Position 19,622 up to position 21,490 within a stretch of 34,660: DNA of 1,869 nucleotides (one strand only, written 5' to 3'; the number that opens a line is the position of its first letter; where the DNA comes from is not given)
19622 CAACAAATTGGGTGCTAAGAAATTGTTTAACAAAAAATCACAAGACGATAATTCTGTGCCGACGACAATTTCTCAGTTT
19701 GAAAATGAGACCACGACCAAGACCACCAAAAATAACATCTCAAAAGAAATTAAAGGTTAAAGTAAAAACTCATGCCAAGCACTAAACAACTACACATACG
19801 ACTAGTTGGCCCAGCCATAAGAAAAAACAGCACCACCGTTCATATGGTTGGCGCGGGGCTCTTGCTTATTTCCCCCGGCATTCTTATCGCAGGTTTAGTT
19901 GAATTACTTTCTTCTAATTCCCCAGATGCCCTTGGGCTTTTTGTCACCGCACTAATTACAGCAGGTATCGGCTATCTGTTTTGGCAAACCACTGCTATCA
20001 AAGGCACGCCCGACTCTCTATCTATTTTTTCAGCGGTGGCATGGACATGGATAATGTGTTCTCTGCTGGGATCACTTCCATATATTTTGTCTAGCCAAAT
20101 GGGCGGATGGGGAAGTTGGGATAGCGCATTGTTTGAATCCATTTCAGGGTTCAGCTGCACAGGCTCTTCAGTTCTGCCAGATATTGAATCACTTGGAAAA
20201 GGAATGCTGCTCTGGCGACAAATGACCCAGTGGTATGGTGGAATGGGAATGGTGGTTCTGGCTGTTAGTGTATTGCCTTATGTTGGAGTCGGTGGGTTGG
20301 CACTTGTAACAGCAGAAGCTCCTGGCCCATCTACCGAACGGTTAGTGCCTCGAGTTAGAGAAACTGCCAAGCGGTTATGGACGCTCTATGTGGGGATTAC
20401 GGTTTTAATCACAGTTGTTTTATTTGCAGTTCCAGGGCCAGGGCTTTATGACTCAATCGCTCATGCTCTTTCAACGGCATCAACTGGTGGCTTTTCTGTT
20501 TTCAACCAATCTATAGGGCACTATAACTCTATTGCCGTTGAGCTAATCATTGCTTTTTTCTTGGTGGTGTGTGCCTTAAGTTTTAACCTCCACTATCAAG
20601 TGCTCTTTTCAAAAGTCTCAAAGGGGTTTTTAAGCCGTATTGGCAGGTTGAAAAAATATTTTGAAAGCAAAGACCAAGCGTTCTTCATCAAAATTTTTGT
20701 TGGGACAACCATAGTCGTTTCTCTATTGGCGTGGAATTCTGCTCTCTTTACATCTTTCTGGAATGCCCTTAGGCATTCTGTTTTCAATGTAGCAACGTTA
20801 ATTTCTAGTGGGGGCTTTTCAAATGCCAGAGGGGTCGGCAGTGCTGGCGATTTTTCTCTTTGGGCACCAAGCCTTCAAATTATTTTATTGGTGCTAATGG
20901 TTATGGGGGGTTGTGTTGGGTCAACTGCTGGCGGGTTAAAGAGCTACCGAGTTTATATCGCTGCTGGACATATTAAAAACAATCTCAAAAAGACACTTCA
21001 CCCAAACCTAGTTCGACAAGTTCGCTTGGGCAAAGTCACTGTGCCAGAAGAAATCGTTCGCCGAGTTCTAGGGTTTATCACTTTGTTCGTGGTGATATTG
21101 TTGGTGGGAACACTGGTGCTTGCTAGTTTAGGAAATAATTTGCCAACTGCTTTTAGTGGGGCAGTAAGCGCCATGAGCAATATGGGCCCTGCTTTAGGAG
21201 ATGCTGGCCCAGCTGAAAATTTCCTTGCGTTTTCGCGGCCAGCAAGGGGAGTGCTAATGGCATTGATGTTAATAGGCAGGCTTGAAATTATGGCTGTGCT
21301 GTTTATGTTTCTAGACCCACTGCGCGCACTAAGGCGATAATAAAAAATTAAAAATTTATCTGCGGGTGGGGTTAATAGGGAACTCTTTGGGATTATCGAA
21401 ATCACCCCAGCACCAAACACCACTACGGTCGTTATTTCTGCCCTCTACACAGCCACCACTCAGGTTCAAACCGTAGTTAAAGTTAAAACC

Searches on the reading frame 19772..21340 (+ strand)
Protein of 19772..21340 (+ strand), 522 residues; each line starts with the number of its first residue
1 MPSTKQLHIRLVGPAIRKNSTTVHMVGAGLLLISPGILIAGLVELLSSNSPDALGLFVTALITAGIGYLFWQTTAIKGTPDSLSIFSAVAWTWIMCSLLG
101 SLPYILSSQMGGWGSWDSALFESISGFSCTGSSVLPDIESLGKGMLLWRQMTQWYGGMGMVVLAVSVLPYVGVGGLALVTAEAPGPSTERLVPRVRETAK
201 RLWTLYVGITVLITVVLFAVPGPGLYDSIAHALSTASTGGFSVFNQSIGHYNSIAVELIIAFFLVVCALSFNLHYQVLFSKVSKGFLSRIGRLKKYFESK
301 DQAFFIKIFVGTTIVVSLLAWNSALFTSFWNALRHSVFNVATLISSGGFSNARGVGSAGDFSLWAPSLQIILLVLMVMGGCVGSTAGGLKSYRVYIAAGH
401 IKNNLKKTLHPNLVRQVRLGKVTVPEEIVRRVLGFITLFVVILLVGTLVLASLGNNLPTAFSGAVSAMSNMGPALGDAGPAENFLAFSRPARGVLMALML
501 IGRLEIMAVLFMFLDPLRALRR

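Call 16: search_protein_families(library=pfam, proteins=[window:19772-21340:+], max_evalue=0.00001)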
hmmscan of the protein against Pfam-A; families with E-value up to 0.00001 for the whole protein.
window:19772-21340:+ (522 aa): 1 family
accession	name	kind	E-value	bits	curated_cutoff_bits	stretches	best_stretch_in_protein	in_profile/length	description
PF02386.22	TrkH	-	2e-59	201.9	27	1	69-513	19-490/502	Cation transport protein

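Call 19: find_related_loci(query=window:19772-21340:+, collection=genome_contigs, flank=10000)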
Query window:19772-21340:+ (522 aa) in genome_contigs; peptide patterns used: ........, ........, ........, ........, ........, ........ (x = any residue, [..] = any of these).
179 stretches matched a pattern; 4 encode a relative of the query (tblastn E <= 1e-3); 4 distinct loci.
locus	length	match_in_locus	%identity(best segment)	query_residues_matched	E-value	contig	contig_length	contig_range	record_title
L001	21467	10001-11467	53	19-521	3e-161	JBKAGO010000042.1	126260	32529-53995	MAG: Acidimicrobiales bacterium isolate Ske_MAG14 Ske_MAG14_0042, whole genome shotgun sequence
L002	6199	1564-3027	43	11-522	3e-122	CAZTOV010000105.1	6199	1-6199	MAG TPA_asm: uncultured Burkholderiales bacterium isolate SRP284430_co1_89 genome assembly, contig: NODE_10922_length_61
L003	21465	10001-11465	51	19-520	2e-141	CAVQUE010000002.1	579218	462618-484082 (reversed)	MAG: uncultured Acidimicrobiaceae bacterium isolate MFD09964.bin.2.87 genome assembly, contig: contig_140, whole genome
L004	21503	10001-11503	47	19-521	3e-130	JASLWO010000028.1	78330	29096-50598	MAG: Acidimicrobiales bacterium isolate ETNP18_MAG_7 c_000000216652, whole genome shotgun sequence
